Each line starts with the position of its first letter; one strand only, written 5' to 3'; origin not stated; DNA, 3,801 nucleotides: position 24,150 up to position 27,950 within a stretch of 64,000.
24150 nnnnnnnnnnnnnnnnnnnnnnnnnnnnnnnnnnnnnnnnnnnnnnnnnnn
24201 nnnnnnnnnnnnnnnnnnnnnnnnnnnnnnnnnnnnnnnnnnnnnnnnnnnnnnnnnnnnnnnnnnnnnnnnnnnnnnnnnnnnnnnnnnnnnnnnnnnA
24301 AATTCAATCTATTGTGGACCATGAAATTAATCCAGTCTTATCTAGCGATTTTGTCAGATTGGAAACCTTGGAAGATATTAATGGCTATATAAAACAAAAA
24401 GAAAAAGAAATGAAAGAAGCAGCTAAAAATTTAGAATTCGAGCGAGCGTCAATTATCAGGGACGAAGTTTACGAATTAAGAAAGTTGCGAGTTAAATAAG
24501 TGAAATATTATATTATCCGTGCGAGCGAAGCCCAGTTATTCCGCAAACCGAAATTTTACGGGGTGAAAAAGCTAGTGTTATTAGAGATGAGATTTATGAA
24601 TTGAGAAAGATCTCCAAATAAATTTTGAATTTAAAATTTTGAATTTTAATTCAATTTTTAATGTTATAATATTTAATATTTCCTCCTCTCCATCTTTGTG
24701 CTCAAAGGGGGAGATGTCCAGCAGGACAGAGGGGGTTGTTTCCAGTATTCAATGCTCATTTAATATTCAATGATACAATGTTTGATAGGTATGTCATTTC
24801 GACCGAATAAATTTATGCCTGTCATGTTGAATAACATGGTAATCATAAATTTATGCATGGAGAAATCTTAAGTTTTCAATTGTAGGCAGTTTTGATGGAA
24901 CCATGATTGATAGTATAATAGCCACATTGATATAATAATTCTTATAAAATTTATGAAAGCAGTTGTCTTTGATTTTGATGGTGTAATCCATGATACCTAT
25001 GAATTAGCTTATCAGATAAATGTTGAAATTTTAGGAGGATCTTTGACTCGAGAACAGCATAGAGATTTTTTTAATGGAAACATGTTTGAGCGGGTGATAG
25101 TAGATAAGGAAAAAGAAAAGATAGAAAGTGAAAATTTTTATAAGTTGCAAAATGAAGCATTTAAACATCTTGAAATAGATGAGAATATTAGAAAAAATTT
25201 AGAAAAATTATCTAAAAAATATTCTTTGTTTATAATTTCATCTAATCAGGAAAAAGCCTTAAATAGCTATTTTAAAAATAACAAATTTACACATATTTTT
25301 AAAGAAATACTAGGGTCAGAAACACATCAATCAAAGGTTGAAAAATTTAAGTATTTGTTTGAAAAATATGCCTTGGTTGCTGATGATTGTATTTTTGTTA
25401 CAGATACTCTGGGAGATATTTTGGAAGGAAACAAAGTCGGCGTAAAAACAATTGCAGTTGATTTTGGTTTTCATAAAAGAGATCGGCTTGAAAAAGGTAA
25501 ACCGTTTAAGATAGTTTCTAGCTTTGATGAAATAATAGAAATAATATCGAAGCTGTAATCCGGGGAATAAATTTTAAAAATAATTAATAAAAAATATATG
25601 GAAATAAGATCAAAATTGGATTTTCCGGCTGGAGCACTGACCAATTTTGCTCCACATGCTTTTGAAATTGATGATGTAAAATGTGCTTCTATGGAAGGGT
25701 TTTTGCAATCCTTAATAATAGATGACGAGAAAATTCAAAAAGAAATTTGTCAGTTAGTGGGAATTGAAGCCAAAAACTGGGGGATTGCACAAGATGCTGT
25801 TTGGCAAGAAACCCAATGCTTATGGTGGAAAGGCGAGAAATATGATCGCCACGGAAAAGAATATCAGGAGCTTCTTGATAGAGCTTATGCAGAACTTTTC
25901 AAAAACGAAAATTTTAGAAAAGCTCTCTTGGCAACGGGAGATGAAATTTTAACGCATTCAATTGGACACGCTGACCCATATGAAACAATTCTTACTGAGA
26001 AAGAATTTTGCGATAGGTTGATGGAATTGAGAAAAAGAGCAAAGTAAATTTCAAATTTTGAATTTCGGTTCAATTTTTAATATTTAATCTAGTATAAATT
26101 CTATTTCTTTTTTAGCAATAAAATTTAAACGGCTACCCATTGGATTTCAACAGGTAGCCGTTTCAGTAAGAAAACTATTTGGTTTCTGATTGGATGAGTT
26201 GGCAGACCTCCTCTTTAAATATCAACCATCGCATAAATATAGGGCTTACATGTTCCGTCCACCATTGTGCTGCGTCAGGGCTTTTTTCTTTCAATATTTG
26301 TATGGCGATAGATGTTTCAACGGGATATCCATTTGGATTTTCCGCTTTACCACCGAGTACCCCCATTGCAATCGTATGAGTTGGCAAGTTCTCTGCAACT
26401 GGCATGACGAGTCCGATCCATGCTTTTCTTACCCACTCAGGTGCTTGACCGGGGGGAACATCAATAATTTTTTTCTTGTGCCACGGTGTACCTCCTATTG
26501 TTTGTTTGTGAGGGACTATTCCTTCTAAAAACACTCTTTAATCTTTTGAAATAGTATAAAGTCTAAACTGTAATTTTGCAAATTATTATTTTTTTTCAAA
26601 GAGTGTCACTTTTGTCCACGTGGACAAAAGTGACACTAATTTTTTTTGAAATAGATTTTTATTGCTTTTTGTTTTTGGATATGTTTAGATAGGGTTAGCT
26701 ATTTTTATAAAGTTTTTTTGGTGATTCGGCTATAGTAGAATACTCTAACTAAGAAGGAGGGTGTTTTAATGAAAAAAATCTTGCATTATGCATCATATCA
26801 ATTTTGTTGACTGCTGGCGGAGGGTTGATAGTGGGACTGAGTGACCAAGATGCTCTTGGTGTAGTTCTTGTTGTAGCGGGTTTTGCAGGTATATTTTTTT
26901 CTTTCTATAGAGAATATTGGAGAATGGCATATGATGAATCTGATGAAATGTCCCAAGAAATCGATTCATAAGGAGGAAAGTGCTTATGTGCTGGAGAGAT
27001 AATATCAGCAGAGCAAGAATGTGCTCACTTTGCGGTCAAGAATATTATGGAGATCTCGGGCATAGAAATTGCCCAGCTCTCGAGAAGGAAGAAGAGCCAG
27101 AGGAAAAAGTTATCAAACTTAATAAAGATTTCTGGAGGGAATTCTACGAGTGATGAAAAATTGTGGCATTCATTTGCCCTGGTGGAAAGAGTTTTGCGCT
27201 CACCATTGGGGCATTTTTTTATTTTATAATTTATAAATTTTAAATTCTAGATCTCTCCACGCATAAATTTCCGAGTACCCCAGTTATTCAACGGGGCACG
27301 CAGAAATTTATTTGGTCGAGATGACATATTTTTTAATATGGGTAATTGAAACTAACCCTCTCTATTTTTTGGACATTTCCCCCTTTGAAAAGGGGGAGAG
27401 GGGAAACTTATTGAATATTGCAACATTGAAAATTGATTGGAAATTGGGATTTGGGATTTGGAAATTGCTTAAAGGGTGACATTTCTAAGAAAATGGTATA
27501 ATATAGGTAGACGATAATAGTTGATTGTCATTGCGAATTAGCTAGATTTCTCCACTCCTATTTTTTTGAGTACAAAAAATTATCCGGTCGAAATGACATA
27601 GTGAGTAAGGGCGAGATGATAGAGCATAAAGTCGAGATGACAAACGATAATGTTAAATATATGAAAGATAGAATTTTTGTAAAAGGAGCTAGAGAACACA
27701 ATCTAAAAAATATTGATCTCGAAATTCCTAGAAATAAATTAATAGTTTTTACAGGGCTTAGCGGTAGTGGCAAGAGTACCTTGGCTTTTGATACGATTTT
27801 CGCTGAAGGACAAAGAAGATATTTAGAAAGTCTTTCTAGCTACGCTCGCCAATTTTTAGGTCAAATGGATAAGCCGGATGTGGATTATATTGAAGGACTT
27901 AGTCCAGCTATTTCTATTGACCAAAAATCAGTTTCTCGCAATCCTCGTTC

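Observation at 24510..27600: Roughly 350-bp composite inverted repeats bracket a 2.4-kb cargo with GC-richer genes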

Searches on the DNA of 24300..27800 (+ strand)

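Call 7: search_rna_families(source=window, start=24300, end=27800, threshold=evalue, max_evalue=5)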
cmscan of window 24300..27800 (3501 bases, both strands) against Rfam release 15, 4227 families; matches with E-value up to 5: 13.
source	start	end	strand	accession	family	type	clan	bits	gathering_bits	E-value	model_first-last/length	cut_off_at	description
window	26584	26661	+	RF03872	MIR6426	Gene; miRNA;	-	35.3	96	0.00017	1-84/84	no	MIR6426 microRNA precursor family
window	26602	26637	-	RF03872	MIR6426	Gene; miRNA;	-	28.6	96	0.0097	25-60/84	no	MIR6426 microRNA precursor family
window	26599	26640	-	RF00650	mir-153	Gene; miRNA;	-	26.1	54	0.081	1-73/73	no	mir-153 microRNA precursor family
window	26599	26640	+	RF00650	mir-153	Gene; miRNA;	-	24.8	54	0.18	1-73/73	no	mir-153 microRNA precursor family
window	24965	25047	+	RF01193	snoR20a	Gene; snRNA; snoRNA; CD-box;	-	22.5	42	3.3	1-90/90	no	Small nucleolar RNA snoR20a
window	26600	26639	+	RF04170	MIR7723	Gene; miRNA;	-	21.9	200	0.31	1-235/235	no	MIR7723 microRNA precursor family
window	26590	26663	+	RF01859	Phe_leader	Cis-reg; leader;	-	21.5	55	2.5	1-125/125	no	Phenylalanine leader peptide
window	26602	26637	+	RF04228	MIR6140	Gene; miRNA;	-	19.9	140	2.6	1-165/165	no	MIR6140 microRNA precursor family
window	26598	26642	+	RF00665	mir-290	Gene; miRNA;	CL00096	19.8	51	1.8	10-61/70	no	mir-290 microRNA precursor family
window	26603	26636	+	RF03556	mir-559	Gene; miRNA;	-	19.8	95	2.7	1-91/91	no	mir-559 microRNA precursor family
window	26588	26657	+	RF03955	MIR2934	Gene; miRNA;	-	19.8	100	3.4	1-113/113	no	MIR2934 microRNA precursor family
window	24807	24854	+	RF03578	mir-3910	Gene; miRNA;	-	19.2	95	3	18-65/82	no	mir-3910 microRNA precursor family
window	26886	26970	+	RF00077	SraB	Gene; sRNA;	-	18.7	130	1.6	1-169/169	no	SraB RNA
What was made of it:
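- On Known RNA family (Rfam 15): Nothing reached E <= 5 at U or V (call 7).
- There is no match to any Rfam family (call 7).
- Tried and rejected: Only microRNA-like hits to the palindrome and other weak chance hits; nothing at U or V (call 7).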

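Call 30: build_rna_model(alignment_id=A3, structure=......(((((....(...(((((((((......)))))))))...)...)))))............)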
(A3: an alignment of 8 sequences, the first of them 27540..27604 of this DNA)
Model R1 built from alignment A3 (8 sequences, 67 columns); structure: as given.
model positions 64; base pairs 15; branch points 0; effective number of sequences 2.3; information 0.876 bits per position. Calibrated on 0.2 Mb of random sequence (short: E-values are rough).
structure used (alignment columns):
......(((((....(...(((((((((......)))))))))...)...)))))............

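Call 31: search_with_rna_model(model_id=R1, sources=[window, L002, L003, L005, L006, L008, L010, L011, L012, L013, L014, L015], max_evalue=10, make_alignment=true)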
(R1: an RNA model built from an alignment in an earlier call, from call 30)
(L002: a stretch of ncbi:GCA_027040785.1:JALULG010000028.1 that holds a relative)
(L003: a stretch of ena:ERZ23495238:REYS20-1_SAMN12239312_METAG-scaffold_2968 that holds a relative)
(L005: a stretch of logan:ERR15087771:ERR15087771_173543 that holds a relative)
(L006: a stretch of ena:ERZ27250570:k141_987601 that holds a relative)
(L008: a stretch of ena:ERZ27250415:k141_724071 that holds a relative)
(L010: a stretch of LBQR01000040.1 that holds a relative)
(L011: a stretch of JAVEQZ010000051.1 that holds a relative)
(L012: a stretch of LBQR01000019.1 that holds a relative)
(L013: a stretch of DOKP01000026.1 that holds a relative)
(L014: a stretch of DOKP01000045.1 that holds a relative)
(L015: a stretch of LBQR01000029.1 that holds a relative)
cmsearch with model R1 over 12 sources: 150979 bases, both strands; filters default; matches with E-value up to 10: 37.
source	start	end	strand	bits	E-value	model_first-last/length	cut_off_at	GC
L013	2252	2315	+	91.5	7.4e-18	1-64/64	no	0.28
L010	7885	7948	+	89.8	1.8e-17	1-64/64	no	0.28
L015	3822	3885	+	88.3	3.7e-17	1-64/64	no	0.33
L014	1175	1238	-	88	4.6e-17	1-64/64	no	0.33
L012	2206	2269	+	85.6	1.6e-16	1-64/64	no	0.28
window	27543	27606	+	85.2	1.9e-16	1-64/64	no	0.33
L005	2802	2865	+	82.9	6.3e-16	1-64/64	no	0.28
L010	3491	3554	-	78.7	5.7e-15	1-64/64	no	0.34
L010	1149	1212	+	78.3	6.9e-15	1-64/64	no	0.39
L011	3599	3660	+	77.3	1.1e-14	1-64/64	no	0.31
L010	1053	1116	-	76.6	1.6e-14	1-64/64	no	0.31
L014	1774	1837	-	73.9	7e-14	1-64/64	no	0.39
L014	1693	1756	+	73.8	7.3e-14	1-64/64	no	0.33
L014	1315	1378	-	73.6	8e-14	1-64/64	no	0.38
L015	3742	3805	-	72.3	1.6e-13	1-64/64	no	0.44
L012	5110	5171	-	71.1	2.9e-13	1-64/64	no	0.29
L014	1255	1318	+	55.2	1.2e-09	1-64/64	no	0.45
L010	3579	3655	+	32.5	0.00016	1-64/64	no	0.49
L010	162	228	-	26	0.0044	1-64/64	no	0.48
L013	2199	2246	-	24.8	0.0084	1-64/64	no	0.48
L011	3676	3711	-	22.3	0.03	1-64/64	no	0.5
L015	3677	3724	+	21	0.06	1-64/64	no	0.5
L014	583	641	-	20.2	0.089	1-64/64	no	0.29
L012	2218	2249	-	15.2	1.2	13-44/64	no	0.16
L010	1164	1188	-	14.2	2.1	17-41/64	no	0.2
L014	1322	1384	+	14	2.3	1-64/64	no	0.33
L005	2814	2845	-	13.5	2.9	13-44/64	no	0.19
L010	7901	7924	-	13.2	3.5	17-40/64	no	0.12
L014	1794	1825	+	13.1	3.6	13-44/64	no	0.25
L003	78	137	-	12.3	5.4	1-64/64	no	0.22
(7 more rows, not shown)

Alignment A4: 37 matches aligned to the model, 106 columns, each read 5' to 3' on its own strand. Consensus structure (alignment columns), stored with it:
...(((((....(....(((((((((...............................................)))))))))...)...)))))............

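Call 32: search_with_rna_model(model_id=R1, sources=[window, L005, L010, L011, L012, L013, L014, L015], max_evalue=0.000001, make_alignment=true, show_alignments=0)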
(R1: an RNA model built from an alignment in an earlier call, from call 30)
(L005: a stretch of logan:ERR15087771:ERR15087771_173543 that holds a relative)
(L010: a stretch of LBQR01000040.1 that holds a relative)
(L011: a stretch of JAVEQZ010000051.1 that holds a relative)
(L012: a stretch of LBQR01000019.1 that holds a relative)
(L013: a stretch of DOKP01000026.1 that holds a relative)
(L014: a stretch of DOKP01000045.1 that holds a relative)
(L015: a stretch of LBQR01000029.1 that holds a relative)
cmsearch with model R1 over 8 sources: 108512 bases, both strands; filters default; matches with E-value up to 0.000001: 19.
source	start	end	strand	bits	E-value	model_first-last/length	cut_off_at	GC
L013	2252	2315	+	91.5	5.4e-18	1-64/64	no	0.28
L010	7885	7948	+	89.8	1.3e-17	1-64/64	no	0.28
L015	3822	3885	+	88.3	2.7e-17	1-64/64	no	0.33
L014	1175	1238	-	88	3.3e-17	1-64/64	no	0.33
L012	2206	2269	+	85.6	1.1e-16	1-64/64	no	0.28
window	27543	27606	+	85.2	1.4e-16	1-64/64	no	0.33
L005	2802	2865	+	82.9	4.6e-16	1-64/64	no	0.28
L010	3491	3554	-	78.7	4.1e-15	1-64/64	no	0.34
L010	1149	1212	+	78.3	4.9e-15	1-64/64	no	0.39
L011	3599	3660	+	77.3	8.2e-15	1-64/64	no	0.31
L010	1053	1116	-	76.6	1.2e-14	1-64/64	no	0.31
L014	1774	1837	-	73.9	5e-14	1-64/64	no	0.39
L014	1693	1756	+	73.8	5.3e-14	1-64/64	no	0.33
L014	1315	1378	-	73.6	5.8e-14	1-64/64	no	0.38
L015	3742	3805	-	72.3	1.1e-13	1-64/64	no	0.44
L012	5110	5171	-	71.1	2.1e-13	1-64/64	no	0.29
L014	1255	1318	+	55.2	8.3e-10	1-64/64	no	0.45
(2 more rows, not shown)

Alignment A5: 19 matches aligned to the model, 88 columns, each read 5' to 3' on its own strand. Consensus structure (alignment columns), stored with it:
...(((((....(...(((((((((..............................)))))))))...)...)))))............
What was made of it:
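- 24784..24869 (-): U (arm A), long form. Outer helix (P1) variant ATTTC/GAAAT. Its 5' (AGAT) end faces the cargo. Covariance-model hit, 65.8 bits, E = 3e-12 (call 32).
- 27248..27334 (+): U (arm B), long form. Outer helix (P1) variant ATCTC/GAGAT. Its 5' end faces the cargo. Covariance-model hit, 69.5 bits, E = 5e-13 (call 32).
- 27543..27606 (+): U copy C, short form, in the uvrA leader. Two degenerate 3' half-units follow at 27609-27623 and 27630-27644. Covariance-model hit, 85.2 bits (call 32).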

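Call 40: search_with_rna_model(model_id=R1, sources=[L016, L017, L019, L020, L021], max_evalue=1)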
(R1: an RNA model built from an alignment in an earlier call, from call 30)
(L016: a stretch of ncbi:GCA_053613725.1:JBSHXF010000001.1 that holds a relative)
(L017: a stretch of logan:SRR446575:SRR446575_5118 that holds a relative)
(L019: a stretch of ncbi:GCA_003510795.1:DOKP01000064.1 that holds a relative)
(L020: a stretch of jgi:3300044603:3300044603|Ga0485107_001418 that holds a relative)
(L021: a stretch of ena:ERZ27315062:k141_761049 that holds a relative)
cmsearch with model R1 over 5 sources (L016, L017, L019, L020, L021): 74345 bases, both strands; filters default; matches with E-value up to 1: 12.
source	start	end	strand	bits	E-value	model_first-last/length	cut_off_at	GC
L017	3259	3322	-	62.1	1.5e-11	1-64/64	no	0.3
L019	2335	2398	-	62.1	1.5e-11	1-64/64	no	0.3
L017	9613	9651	+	34.4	2.7e-05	9-47/64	no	0.33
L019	8689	8727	+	34.4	2.7e-05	9-47/64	no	0.33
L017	3186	3239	-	23.9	0.0066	1-64/64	no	0.39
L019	2262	2315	-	23.9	0.0066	1-64/64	no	0.39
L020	13620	13673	+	22.9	0.011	1-64/64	no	0.43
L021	7049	7102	+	22.9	0.011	1-64/64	no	0.43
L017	6937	7018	-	16.9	0.24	1-64/64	no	0.27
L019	6013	6094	-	16.9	0.24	1-64/64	no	0.27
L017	9620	9644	-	14.5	0.86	17-41/64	no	0.24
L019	8696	8720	-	14.5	0.86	17-41/64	no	0.24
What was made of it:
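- It is missing or degenerate upstream of uvrA in L005 and L020 (calls 31, 40).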
